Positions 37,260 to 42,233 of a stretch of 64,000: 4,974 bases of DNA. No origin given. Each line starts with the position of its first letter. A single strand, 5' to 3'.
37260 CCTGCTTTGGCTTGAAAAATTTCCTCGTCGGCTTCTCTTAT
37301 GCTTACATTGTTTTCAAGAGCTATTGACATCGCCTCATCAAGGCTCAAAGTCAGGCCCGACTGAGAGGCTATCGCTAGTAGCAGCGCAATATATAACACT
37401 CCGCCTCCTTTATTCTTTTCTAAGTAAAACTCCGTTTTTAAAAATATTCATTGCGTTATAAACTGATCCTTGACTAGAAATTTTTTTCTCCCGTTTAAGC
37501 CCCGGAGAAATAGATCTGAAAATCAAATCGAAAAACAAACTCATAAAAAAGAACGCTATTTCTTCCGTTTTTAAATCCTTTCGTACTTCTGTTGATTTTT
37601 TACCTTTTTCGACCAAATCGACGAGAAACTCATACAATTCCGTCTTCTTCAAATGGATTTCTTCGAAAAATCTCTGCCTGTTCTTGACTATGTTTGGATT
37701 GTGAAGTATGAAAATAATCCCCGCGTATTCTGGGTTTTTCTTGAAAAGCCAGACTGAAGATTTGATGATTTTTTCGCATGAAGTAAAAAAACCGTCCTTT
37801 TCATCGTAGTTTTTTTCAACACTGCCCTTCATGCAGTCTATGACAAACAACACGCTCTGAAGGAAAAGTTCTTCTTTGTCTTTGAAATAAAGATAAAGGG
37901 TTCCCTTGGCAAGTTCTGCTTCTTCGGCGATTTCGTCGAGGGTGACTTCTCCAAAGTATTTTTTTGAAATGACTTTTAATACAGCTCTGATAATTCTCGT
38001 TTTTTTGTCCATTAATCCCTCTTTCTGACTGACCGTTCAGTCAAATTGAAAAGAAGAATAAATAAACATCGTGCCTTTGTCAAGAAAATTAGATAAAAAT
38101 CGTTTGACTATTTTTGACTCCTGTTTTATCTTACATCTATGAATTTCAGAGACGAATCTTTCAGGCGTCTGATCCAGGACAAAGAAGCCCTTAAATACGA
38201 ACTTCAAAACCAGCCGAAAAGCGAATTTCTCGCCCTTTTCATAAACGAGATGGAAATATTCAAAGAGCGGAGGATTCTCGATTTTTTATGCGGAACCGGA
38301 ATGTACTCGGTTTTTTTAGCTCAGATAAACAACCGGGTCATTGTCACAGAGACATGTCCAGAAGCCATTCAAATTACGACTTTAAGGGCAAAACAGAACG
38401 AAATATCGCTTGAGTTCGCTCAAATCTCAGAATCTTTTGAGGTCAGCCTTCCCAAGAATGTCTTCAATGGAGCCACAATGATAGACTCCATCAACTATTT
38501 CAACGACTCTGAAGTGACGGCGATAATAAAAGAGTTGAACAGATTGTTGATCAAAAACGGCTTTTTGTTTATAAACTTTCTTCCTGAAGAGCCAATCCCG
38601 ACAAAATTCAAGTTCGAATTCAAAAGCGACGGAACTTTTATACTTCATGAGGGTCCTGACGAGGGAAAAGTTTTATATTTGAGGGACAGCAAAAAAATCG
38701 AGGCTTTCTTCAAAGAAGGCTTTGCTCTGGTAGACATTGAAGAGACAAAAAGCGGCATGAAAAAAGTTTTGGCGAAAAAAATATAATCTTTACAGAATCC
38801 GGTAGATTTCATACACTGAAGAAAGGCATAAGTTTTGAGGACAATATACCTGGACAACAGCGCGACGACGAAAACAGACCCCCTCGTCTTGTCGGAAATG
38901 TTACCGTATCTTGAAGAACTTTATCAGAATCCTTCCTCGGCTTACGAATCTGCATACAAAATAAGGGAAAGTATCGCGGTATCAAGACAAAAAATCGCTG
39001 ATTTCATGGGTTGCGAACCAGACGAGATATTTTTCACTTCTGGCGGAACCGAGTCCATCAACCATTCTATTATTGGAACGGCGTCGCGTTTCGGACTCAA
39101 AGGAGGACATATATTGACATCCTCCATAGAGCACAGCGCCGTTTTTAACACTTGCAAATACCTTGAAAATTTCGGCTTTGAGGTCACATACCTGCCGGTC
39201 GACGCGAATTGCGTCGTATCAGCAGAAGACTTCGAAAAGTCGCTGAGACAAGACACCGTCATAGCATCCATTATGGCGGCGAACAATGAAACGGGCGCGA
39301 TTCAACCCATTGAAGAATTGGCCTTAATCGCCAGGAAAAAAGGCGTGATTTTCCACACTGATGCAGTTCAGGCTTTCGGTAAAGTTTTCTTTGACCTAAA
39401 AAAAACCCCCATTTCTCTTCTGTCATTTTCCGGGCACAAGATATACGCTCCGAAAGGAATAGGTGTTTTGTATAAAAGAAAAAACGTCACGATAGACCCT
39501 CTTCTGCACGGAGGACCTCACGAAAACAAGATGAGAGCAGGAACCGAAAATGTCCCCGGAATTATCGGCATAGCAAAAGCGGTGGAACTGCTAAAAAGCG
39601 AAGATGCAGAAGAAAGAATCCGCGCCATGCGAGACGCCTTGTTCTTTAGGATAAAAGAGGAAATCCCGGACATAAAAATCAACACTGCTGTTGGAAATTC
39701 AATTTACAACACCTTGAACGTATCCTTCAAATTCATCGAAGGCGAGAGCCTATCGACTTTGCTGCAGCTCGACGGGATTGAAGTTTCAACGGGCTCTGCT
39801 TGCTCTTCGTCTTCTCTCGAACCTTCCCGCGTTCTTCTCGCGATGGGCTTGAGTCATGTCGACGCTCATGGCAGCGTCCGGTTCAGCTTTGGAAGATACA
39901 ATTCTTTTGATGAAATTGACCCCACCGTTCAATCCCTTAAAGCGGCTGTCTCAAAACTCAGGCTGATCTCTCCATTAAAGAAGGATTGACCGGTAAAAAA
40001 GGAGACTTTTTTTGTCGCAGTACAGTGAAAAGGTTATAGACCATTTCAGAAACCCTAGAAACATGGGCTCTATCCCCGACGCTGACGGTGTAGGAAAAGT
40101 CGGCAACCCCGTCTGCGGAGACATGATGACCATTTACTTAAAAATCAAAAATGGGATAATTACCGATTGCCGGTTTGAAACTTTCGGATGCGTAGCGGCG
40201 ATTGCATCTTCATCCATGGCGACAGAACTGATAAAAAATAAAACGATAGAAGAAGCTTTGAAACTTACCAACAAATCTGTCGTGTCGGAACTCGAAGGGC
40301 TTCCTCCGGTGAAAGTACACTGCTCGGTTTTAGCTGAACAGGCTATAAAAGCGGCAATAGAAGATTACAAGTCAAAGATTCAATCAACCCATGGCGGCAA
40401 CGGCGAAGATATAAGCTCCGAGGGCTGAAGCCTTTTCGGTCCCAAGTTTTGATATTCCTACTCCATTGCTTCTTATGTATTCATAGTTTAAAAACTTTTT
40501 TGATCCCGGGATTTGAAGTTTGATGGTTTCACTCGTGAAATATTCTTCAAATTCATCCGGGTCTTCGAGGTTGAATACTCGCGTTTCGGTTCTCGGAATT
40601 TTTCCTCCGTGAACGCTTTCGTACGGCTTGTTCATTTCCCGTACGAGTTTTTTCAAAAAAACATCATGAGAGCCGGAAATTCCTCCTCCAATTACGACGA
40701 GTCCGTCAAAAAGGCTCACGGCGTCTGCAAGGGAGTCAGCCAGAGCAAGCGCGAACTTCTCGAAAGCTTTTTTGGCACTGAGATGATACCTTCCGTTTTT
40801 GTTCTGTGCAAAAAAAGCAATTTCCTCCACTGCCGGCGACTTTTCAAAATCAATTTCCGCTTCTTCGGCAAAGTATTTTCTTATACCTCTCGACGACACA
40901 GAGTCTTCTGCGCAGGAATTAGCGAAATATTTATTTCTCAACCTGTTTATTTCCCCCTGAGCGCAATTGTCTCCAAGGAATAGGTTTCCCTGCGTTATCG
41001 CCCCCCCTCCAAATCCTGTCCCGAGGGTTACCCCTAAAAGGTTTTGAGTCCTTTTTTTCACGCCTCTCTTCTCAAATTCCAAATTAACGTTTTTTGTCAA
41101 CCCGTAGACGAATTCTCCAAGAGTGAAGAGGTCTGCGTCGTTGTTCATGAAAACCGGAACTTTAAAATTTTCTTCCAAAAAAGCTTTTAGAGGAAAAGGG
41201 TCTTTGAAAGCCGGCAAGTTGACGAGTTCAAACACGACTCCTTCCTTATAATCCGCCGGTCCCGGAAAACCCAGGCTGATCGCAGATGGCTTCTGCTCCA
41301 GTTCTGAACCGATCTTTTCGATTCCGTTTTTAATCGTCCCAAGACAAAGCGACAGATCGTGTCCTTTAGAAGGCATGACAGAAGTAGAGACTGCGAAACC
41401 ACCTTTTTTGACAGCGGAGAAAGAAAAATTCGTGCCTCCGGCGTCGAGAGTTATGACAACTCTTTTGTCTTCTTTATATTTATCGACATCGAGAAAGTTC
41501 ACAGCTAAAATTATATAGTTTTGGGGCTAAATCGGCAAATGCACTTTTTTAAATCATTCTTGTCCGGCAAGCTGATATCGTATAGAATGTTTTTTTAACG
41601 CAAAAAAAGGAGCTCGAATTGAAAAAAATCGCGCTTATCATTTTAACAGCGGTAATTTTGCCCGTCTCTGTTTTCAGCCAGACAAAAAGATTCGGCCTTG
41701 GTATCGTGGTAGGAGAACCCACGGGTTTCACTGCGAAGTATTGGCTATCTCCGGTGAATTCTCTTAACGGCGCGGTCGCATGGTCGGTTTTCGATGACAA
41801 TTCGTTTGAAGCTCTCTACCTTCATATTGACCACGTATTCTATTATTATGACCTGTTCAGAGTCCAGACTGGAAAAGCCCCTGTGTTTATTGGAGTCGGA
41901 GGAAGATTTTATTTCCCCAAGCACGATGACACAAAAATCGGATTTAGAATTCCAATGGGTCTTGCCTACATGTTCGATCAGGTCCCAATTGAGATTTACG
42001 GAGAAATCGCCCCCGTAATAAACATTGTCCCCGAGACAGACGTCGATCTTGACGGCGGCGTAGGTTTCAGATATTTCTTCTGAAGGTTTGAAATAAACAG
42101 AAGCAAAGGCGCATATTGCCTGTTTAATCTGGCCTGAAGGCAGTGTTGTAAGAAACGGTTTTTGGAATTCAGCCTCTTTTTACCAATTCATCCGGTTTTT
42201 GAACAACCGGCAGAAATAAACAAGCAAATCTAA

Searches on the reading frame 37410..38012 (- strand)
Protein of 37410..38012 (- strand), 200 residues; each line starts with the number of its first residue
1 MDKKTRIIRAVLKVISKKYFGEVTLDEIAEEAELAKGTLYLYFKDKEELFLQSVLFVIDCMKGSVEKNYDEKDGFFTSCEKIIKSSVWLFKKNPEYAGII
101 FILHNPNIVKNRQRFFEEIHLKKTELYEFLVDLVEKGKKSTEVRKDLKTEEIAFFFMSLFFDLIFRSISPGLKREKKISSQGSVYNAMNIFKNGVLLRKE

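Call 7: search_protein_families(library=pfam, proteins=[window:37410-38012:-], max_evalue=0.001)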
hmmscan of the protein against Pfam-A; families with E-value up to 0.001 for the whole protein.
window:37410-38012:- (200 aa): 1 family
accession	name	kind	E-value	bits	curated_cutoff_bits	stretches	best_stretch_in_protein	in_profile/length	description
PF00440.29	TetR_N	-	2.2e-12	47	24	1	7-51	1-45/47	Bacterial regulatory proteins, tetR family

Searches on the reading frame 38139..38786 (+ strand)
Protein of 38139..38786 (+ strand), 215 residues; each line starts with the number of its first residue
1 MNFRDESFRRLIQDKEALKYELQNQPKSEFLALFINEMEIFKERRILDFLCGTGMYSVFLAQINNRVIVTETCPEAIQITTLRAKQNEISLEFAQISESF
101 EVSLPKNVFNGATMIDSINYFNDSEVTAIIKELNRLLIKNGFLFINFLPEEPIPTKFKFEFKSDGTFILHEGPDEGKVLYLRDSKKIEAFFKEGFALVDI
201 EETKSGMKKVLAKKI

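Call 7: search_protein_families(library=pfam, proteins=[window:38139-38786:+], max_evalue=0.001)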
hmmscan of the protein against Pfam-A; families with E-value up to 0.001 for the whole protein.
window:38139-38786:+ (215 aa): 6 families
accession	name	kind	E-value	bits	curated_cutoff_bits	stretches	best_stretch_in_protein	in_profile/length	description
PF13649.12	Methyltransf_25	-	2.1e-10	41.6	27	1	46-141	1-97/97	Methyltransferase domain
PF08241.18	Methyltransf_11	-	3.2e-09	37.8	21.2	1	47-145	1-95/95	Methyltransferase domain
PF13489.12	Methyltransf_23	-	1e-07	32.3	27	1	30-145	8-116/164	Methyltransferase domain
PF05175.20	MTS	-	8.4e-05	22.7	23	1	33-94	22-86/170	Methyltransferase small domain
PF13847.12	Methyltransf_31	-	0.00011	22.3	27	1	42-146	3-110/145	Methyltransferase domain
PF08242.18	Methyltransf_12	-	0.00039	21.5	30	1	47-143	1-98/98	Methyltransferase domain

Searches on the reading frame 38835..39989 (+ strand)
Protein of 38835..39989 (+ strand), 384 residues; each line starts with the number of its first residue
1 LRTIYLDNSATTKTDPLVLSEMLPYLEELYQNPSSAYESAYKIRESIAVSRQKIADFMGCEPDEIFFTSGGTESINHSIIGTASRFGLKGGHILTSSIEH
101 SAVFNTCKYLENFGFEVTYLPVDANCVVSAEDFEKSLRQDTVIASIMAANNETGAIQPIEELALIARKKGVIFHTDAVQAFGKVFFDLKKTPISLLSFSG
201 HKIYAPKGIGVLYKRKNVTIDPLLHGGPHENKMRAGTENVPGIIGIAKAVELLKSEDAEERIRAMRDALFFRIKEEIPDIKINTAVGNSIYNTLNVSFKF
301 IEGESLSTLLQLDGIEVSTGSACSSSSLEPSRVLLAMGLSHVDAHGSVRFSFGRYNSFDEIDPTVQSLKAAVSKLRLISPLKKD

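Call 7: search_protein_families(library=pfam, proteins=[window:38835-39989:+], max_evalue=0.001)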
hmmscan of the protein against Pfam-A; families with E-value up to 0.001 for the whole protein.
window:38835-39989:+ (384 aa): 2 families
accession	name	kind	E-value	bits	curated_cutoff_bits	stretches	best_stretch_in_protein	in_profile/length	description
PF00266.25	Aminotran_5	-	1e-78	265.4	21.5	1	4-362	1-369/371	Aminotransferase class-V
PF01041.23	DegT_DnrJ_EryC1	-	0.00054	19.7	19.8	1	70-187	47-156/360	DegT/DnrJ/EryC1/StrS aminotransferase family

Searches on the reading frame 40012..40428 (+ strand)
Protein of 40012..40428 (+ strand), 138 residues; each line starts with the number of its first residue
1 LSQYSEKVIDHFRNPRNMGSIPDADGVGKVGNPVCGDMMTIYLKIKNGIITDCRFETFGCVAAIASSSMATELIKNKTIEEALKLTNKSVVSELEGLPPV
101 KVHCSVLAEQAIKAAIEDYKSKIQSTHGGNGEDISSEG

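Call 7: search_protein_families(library=pfam, proteins=[window:40012-40428:+], max_evalue=0.001)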
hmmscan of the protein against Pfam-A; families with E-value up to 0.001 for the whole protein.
window:40012-40428:+ (138 aa): 1 family
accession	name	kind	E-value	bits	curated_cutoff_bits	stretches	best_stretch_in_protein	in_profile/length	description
PF01592.21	NifU_N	-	2.2e-50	170.5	22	1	3-124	1-125/127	NifU-like N terminal domain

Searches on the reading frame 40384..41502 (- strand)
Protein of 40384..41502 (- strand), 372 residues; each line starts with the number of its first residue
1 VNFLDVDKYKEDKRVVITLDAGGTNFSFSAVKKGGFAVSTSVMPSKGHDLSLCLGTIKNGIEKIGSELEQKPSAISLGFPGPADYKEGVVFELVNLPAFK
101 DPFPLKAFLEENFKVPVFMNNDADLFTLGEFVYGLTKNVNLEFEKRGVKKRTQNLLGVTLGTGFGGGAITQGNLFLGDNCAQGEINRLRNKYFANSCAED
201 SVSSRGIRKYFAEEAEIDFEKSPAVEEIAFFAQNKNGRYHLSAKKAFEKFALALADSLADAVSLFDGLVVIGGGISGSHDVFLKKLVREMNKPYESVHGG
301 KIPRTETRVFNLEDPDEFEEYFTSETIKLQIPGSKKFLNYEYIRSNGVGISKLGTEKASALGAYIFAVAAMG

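Call 7: search_protein_families(library=pfam, proteins=[window:40384-41502:-], max_evalue=0.001)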
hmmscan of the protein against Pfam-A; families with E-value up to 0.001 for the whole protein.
window:40384-41502:- (372 aa): 1 family
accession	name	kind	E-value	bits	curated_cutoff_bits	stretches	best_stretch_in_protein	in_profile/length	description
PF00480.26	ROK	-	1.6e-27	97.2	22.9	1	17-291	2-259/294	ROK family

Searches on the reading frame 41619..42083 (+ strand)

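Call 7: search_protein_families(library=pfam, proteins=[window:41619-42083:+], max_evalue=0.001)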
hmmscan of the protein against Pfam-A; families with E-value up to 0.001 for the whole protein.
window:41619-42083:+ (154 aa): 1 family
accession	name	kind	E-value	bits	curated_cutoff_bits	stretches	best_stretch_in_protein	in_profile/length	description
PF13161.12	DUF3996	-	0.00015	21.9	22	1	21-135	6-127/154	Protein of unknown function (DUF3996)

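Call 20: search_protein_families(library=ncbifam, proteins=[window:41619-42083:+], max_evalue=0.001)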
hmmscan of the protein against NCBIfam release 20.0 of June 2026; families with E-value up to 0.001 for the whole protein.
window:41619-42083:+ (154 aa): 0 families
